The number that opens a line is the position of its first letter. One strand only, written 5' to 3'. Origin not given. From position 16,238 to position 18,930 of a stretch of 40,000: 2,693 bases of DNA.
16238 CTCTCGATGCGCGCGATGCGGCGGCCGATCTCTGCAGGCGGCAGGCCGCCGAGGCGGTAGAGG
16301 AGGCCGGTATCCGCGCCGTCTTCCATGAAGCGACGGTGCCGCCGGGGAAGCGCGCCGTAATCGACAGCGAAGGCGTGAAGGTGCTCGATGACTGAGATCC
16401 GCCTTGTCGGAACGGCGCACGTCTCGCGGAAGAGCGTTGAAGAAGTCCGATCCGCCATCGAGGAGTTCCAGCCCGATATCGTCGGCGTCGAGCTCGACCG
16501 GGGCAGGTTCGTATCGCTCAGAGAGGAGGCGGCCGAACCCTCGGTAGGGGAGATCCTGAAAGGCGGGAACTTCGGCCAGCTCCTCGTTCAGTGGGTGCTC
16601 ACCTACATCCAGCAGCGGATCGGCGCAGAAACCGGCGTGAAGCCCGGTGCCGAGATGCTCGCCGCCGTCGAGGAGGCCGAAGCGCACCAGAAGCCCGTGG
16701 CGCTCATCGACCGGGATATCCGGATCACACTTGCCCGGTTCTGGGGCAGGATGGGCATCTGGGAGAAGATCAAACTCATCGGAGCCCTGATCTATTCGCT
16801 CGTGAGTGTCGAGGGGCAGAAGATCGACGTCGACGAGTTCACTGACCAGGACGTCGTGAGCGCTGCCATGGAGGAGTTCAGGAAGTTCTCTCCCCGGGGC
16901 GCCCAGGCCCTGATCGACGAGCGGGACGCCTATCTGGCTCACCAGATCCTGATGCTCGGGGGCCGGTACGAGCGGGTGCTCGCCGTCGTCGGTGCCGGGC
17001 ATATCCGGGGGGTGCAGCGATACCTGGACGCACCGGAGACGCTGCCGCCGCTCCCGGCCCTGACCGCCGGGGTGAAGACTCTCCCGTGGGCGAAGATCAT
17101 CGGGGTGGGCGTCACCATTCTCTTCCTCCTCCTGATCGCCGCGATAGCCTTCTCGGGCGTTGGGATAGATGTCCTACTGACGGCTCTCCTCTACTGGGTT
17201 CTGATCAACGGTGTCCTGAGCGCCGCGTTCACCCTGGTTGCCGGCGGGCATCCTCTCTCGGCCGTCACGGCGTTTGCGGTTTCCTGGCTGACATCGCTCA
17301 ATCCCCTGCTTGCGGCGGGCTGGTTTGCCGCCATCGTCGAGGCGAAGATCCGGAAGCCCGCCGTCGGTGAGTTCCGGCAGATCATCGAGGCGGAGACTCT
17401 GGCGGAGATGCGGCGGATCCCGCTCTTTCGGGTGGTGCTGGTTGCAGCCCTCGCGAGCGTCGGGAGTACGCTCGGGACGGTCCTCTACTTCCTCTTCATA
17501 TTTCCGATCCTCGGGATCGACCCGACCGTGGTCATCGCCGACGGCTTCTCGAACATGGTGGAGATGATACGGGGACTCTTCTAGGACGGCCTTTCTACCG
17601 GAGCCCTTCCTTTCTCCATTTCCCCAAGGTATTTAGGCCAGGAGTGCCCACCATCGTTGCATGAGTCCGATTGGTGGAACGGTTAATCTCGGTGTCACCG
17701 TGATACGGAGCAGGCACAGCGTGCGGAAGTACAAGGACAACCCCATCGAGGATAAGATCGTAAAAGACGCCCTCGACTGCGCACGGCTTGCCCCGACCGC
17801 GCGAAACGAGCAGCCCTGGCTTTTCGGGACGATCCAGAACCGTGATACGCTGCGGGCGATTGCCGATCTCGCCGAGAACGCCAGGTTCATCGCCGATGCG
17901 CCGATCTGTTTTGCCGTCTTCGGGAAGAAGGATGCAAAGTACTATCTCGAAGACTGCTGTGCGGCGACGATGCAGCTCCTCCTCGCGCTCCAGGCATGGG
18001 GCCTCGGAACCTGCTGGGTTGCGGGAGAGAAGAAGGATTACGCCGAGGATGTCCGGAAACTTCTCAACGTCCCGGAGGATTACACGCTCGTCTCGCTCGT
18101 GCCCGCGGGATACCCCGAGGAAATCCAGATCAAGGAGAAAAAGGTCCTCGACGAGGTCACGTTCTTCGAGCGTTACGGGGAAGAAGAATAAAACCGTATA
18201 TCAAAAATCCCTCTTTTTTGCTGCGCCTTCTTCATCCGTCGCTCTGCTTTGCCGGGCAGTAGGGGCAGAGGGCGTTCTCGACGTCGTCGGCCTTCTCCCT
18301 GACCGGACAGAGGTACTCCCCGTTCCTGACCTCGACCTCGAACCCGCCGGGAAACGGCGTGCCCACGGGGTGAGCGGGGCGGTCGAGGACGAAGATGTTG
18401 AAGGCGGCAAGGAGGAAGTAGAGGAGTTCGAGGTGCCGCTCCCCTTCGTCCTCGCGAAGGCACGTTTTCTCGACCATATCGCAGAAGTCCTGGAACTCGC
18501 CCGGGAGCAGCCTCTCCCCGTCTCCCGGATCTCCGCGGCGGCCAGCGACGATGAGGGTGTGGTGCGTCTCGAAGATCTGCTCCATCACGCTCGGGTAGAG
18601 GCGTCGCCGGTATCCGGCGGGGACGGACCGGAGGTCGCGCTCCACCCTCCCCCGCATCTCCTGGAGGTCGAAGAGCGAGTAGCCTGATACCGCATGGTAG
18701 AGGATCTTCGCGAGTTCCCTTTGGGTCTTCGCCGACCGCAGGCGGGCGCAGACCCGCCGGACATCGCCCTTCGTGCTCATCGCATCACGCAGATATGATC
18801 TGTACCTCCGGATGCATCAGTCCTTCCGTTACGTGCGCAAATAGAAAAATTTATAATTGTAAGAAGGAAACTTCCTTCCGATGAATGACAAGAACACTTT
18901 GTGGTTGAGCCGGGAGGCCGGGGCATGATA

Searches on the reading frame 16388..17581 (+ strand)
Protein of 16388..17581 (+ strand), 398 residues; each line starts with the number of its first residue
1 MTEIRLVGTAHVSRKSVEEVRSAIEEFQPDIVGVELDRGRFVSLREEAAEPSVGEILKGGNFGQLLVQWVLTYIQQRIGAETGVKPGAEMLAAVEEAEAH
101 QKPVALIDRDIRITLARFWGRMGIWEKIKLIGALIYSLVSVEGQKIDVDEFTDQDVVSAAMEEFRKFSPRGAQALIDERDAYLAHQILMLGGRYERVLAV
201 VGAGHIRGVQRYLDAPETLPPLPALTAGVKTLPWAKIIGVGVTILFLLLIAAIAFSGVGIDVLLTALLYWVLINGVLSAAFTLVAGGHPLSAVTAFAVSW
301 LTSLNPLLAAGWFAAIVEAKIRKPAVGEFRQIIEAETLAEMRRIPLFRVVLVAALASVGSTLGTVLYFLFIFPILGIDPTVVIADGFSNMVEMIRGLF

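Call 60: search_protein_families(library=pfam, proteins=[window:16388-17581:+], max_evalue=0.0001)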
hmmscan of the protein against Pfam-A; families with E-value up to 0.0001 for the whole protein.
window:16388-17581:+ (398 aa): 1 family
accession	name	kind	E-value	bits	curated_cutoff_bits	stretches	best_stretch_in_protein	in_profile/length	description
PF01963.22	TraB_PrgY_gumN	-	5.4e-29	102.3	26.8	1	3-214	11-252/263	TraB/PrgY/gumN family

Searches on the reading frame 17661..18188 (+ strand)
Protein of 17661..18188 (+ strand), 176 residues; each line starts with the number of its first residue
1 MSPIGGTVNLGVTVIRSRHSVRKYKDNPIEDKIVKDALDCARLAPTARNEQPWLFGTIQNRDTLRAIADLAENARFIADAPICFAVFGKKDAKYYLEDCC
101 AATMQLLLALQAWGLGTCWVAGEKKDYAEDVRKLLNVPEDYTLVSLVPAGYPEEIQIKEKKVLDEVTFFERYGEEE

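Call 60: search_protein_families(library=pfam, proteins=[window:17661-18188:+], max_evalue=0.0001)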
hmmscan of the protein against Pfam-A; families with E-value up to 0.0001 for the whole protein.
window:17661-18188:+ (176 aa): 2 families
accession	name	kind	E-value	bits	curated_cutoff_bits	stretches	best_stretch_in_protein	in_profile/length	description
PF00881.29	Nitroreductase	-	1.4e-25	90.8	23.5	2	15-71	1-57/167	Nitroreductase family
PF14512.11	TM1586_NiRdase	-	6.6e-20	72.1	27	2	72-165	58-147/215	Putative TM nitroreductase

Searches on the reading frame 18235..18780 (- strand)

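Call 60: search_protein_families(library=pfam, proteins=[window:18235-18780:-], max_evalue=0.0001)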
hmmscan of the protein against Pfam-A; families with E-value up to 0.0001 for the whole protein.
window:18235-18780:- (182 aa): 1 family
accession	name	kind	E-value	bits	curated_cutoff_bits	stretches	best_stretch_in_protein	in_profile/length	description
PF09888.14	DUF2115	-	9.8e-48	163.1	25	1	20-179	2-161/162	Uncharacterized protein conserved in archaea (DUF2115)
